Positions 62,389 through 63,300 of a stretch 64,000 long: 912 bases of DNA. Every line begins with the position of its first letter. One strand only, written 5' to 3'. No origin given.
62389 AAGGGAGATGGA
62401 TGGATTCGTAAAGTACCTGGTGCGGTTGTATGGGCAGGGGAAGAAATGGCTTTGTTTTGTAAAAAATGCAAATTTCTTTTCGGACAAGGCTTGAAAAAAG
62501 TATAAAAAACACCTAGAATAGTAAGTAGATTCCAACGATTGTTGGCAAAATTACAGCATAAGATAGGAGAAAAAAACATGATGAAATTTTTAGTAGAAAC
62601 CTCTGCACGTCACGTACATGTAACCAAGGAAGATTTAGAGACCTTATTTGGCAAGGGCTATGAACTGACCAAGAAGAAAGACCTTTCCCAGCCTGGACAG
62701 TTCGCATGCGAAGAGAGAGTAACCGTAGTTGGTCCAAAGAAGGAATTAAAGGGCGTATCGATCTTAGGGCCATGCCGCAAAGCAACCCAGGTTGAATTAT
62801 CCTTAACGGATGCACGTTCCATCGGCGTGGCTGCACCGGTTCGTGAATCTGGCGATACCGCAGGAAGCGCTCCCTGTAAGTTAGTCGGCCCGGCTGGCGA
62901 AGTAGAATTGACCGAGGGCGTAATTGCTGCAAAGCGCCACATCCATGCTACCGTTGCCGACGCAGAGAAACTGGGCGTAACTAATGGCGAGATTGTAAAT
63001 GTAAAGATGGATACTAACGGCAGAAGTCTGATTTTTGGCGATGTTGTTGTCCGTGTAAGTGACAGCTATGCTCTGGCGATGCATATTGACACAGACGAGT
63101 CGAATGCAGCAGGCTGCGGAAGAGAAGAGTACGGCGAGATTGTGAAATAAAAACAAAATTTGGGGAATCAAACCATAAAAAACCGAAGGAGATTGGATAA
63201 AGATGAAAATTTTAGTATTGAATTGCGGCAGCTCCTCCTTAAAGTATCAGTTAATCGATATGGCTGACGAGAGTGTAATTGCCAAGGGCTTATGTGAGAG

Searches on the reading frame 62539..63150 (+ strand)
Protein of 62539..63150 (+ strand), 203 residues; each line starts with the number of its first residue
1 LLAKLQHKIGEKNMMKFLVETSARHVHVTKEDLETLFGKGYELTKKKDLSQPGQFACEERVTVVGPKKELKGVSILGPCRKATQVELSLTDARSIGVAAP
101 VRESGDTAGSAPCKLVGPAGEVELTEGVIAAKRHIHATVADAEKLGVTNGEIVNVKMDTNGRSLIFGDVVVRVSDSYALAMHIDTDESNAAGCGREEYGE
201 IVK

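Call 67: search_protein_families(library=pfam, proteins=[window:62539-63150:+], max_evalue=0.0001)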
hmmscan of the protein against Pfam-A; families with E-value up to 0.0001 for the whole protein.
window:62539-63150:+ (203 aa): 1 family
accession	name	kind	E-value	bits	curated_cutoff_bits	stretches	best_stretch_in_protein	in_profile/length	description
PF06130.18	PTAC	-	1.2e-81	273.1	25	1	19-193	2-175/176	Phosphate propanoyltransferase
